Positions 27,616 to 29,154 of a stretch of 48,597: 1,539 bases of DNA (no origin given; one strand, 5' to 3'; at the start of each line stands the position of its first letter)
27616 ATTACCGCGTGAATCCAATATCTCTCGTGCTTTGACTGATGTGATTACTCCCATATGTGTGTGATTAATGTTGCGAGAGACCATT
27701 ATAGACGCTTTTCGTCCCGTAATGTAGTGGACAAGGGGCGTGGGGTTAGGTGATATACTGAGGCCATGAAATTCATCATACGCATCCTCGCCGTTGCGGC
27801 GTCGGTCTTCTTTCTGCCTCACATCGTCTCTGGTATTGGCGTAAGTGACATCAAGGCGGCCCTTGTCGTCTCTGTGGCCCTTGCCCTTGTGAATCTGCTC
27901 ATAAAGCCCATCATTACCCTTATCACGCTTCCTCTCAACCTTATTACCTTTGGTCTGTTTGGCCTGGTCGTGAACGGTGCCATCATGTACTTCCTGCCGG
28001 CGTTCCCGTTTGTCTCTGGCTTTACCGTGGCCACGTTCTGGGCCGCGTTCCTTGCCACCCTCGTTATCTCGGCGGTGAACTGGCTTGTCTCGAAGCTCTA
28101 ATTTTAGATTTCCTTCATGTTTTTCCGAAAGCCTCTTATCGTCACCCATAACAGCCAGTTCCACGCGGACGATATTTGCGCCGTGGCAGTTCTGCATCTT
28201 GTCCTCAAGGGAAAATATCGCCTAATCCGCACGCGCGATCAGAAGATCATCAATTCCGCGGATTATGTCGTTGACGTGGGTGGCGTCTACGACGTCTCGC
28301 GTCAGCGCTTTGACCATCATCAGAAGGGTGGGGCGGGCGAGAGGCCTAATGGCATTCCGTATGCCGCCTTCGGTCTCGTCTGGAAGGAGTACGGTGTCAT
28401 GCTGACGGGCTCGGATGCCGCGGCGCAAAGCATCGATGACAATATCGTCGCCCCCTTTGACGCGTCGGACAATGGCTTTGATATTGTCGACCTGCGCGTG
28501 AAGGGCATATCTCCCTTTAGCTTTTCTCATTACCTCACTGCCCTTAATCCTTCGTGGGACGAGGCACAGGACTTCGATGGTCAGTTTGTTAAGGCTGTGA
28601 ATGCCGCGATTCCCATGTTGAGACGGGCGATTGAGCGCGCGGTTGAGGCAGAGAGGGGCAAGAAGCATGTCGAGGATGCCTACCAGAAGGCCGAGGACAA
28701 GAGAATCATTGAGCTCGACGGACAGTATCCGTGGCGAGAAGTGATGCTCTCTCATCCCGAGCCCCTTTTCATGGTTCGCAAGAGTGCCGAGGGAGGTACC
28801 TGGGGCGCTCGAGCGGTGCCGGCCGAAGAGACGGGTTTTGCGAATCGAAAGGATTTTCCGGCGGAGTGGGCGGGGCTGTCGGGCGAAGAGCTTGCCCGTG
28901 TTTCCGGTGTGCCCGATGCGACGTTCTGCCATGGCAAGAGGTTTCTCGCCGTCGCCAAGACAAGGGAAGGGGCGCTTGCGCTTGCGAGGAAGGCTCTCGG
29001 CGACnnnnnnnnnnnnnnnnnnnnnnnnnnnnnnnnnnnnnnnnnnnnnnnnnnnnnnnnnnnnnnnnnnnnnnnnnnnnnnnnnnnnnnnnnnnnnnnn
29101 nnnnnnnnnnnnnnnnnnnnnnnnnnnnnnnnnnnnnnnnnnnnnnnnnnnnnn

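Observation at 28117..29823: MYG1/UPF0160 hydrolase domain fused in-frame to a type IV prepilin signal and a LamG pilin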

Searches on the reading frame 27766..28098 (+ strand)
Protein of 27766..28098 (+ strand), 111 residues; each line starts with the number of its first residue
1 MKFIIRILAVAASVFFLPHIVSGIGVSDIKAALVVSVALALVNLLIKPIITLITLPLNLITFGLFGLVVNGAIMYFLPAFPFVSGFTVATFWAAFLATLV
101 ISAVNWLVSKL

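Call 17: search_protein_families(library=pfam, proteins=[window:27766-28098:+], max_evalue=0.001)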
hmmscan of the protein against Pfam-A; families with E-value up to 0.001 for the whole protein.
window:27766-28098:+ (111 aa): 1 family
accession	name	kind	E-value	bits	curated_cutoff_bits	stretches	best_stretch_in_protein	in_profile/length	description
PF04020.18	Phage_holin_4_2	-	1.4e-24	87.1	28.8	1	1-107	1-105/105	Mycobacterial 4 TMS phage holin, superfamily IV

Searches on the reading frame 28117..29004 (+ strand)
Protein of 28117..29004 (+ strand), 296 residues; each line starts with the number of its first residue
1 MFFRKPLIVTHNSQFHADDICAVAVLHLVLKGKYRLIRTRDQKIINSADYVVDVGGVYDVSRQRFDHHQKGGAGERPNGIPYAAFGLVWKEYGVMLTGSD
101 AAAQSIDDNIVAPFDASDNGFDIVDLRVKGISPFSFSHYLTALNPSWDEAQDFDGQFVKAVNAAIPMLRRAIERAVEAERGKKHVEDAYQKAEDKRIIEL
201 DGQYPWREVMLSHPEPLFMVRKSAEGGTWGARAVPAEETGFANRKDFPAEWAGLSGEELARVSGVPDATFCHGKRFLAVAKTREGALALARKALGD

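Call 38: search_solved_structures(query=window:28117-29004:+, max_evalue=0.01)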
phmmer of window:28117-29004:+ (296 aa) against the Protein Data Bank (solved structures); distinct sequences matched with E-value up to 0.01: 8.
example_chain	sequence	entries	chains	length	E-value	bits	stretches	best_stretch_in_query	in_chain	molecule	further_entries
24ah_A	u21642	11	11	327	9.3e-33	117.2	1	6-294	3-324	MYG1 exonuclease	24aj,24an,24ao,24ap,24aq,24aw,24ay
24bv_A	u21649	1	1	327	1.6e-32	116.4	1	6-294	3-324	MYG1 exonuclease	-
24bl_A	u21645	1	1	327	3.3e-32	115.4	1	6-294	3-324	MYG1 exonuclease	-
24bd_A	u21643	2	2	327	1.2e-31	113.6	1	6-294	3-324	MYG1 exonuclease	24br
24bw_A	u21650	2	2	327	1.2e-31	113.6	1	6-294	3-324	MYG1 exonuclease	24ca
24bq_A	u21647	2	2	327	2.2e-31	112.7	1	6-294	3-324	MYG1 exonuclease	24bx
24bm_A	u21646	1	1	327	2.3e-31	112.7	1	6-294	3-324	MYG1 exonuclease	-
24bz_A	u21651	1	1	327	2.3e-31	112.7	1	6-294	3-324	MYG1 exonuclease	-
